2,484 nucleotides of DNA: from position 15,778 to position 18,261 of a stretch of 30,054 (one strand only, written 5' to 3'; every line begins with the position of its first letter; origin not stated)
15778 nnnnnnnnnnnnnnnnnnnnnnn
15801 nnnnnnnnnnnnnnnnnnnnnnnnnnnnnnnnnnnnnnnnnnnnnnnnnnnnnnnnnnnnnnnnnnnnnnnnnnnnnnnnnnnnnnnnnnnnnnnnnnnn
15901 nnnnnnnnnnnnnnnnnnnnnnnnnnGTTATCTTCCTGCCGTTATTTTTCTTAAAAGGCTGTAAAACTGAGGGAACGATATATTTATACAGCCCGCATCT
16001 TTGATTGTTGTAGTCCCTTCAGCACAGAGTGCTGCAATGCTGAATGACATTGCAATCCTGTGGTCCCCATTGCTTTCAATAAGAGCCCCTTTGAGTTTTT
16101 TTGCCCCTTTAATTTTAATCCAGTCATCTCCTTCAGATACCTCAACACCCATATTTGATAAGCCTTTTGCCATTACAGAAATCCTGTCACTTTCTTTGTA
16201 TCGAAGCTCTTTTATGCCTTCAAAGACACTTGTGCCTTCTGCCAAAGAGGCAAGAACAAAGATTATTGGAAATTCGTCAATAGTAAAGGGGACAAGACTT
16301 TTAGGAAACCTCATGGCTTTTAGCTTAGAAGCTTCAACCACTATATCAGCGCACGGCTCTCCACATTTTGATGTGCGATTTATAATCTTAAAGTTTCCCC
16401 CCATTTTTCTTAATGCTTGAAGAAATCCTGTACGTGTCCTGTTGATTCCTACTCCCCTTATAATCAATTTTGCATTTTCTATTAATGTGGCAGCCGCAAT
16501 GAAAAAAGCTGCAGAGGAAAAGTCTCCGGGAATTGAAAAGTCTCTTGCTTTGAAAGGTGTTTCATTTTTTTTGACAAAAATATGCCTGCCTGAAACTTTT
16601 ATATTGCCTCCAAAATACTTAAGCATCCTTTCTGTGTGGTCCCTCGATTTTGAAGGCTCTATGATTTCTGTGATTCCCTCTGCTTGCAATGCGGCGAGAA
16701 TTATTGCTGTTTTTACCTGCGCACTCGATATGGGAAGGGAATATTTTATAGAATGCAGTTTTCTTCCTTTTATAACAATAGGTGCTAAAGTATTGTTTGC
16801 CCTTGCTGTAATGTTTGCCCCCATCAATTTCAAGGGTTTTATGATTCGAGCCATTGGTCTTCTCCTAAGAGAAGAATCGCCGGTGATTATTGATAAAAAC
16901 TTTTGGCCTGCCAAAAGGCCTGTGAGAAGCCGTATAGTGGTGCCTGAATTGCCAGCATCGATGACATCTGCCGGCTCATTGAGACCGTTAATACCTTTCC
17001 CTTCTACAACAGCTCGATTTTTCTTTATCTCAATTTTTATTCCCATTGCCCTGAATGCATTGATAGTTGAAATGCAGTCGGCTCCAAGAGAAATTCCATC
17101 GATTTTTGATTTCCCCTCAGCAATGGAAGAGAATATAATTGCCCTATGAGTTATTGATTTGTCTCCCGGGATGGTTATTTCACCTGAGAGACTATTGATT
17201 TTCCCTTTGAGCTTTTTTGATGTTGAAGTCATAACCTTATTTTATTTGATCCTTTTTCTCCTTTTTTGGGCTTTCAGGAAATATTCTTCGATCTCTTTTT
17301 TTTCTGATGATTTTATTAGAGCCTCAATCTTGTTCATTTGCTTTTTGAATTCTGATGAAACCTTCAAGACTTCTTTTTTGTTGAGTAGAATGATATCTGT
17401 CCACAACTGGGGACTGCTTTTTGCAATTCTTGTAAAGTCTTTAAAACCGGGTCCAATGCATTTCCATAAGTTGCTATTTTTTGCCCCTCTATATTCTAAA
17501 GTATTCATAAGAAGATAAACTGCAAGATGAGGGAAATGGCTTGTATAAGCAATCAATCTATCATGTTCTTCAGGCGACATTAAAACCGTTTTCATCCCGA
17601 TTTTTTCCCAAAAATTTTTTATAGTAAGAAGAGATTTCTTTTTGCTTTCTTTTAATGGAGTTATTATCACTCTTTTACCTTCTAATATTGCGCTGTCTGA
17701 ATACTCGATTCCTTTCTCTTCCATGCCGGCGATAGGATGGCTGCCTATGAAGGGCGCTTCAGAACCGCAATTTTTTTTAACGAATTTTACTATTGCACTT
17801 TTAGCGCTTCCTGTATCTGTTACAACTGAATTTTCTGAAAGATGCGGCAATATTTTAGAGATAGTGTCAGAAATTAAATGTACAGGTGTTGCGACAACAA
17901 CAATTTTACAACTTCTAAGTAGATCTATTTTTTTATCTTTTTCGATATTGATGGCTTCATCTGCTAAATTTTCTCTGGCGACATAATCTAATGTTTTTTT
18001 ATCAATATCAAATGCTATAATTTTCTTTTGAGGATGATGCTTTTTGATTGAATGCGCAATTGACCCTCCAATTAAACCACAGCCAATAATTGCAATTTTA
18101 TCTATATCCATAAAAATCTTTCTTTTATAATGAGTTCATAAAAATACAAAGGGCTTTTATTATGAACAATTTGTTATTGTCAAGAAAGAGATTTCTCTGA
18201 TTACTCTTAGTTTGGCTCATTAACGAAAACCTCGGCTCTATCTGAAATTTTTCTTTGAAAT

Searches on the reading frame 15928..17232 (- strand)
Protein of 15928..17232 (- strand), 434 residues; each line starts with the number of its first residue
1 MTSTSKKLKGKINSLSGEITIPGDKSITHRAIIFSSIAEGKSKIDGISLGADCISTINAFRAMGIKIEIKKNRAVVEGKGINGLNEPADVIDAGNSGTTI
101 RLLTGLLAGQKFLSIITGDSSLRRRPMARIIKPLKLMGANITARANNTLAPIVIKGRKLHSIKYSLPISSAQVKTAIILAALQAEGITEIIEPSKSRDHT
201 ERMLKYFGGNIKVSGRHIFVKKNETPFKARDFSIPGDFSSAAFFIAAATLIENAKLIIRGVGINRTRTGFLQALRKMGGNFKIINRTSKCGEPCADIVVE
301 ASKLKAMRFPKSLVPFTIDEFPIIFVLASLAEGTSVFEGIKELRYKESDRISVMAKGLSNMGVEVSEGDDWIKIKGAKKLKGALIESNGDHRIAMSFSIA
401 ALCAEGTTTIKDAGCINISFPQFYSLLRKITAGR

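Call 10: search_protein_families(library=pfam, proteins=[window:15928-17232:-])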
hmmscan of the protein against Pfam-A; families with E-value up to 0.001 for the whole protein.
window:15928-17232:- (434 aa): 1 family
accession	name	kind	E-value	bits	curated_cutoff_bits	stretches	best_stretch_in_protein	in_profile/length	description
PF00275.25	EPSP_synthase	-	1.3e-119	400.1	22.8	1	11-424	3-414/417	EPSP synthase (3-phosphoshikimate 1-carboxyvinyltransferase)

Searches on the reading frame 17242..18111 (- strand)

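Call 10: search_protein_families(library=pfam, proteins=[window:17242-18111:-])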
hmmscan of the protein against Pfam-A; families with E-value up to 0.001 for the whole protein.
window:17242-18111:- (289 aa): 6 families
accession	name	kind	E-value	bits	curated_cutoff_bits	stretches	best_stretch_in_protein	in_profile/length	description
PF02153.23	PDH_N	-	4e-35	121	26.5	1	18-176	1-153/154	Prephenate dehydrogenase, nucleotide-binding domain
PF20463.3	PDH_C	-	7.9e-27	94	22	1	179-278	1-100/102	Prephenate dehydrogenase, dimerization domain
PF03807.23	F420_oxidored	-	4.3e-08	34.1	21.6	1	5-100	1-91/94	NADP oxidoreductase coenzyme F420-dependent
PF03435.24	Sacchrp_dh_NADP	-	3.4e-05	24.6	25.1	1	6-76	1-77/129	Saccharopine dehydrogenase NADP binding domain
PF03446.21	NAD_binding_2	-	3.5e-05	24.3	21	1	5-132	1-124/161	NAD binding domain of 6-phosphogluconate dehydrogenase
PF02254.24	TrkA_N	-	0.00055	20.7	23.8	0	6-60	1-51/116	TrkA-N domain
